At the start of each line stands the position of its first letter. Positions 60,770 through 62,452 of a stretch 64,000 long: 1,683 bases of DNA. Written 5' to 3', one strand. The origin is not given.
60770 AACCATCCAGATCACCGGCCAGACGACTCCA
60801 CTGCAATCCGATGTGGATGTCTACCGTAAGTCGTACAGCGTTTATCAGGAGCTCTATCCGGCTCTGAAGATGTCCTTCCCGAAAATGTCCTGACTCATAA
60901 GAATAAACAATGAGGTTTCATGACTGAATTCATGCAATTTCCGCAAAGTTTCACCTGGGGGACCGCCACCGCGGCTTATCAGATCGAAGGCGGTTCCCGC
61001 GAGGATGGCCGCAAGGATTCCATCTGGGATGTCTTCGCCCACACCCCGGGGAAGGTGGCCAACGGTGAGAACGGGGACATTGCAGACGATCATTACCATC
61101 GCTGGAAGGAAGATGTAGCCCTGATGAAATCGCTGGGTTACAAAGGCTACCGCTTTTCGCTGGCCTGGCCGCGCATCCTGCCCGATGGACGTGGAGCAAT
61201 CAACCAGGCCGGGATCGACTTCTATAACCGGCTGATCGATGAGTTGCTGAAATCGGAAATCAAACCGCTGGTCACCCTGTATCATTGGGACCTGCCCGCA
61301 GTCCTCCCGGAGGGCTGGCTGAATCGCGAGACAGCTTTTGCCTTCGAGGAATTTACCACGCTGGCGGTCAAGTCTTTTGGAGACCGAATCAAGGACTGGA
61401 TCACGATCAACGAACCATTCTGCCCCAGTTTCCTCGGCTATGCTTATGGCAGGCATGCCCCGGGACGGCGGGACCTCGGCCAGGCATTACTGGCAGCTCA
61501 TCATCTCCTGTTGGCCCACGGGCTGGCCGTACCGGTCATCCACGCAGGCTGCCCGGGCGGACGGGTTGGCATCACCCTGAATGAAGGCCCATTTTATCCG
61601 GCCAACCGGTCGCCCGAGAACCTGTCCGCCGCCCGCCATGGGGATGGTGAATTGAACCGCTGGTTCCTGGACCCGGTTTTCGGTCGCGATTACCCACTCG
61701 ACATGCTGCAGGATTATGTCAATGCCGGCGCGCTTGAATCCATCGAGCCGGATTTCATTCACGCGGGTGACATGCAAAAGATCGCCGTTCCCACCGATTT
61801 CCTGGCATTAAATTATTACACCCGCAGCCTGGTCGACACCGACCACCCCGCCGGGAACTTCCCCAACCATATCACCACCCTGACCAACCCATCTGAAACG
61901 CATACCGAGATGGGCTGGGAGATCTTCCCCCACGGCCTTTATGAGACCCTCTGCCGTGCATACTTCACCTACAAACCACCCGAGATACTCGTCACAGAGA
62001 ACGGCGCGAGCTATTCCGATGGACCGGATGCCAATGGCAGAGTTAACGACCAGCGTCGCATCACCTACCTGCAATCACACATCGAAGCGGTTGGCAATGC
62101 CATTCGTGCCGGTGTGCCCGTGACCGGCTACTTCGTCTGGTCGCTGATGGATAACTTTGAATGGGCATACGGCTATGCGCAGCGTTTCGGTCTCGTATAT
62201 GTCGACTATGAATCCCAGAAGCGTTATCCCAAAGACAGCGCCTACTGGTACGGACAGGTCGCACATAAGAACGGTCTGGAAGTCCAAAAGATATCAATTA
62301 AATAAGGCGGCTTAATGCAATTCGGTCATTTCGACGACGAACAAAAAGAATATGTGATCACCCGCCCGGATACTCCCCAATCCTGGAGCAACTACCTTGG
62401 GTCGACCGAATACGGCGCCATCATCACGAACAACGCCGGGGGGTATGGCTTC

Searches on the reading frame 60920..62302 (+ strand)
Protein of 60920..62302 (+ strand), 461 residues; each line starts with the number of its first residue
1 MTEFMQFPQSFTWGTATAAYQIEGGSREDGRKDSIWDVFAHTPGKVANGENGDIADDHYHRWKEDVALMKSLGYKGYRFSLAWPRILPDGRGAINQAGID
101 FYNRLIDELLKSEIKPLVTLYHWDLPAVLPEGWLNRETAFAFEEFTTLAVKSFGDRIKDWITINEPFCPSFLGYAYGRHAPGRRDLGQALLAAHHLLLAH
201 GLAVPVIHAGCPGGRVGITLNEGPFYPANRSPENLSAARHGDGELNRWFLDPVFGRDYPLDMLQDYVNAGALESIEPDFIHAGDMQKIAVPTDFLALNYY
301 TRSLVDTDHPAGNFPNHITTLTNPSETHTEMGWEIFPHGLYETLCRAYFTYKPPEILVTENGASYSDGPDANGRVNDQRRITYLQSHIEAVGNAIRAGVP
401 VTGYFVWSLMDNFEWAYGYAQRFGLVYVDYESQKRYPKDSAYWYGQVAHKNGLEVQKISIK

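Call 21: search_protein_families(library=pfam, proteins=[window:60920-62302:+], max_evalue=0.00001)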
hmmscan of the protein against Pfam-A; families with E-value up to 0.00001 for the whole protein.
window:60920-62302:+ (461 aa): 1 family
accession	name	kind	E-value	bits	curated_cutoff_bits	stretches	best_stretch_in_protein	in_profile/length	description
PF00232.24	Glyco_hydro_1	-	8.4e-160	532.5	22.6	1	6-452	4-452/453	Glycosyl hydrolase family 1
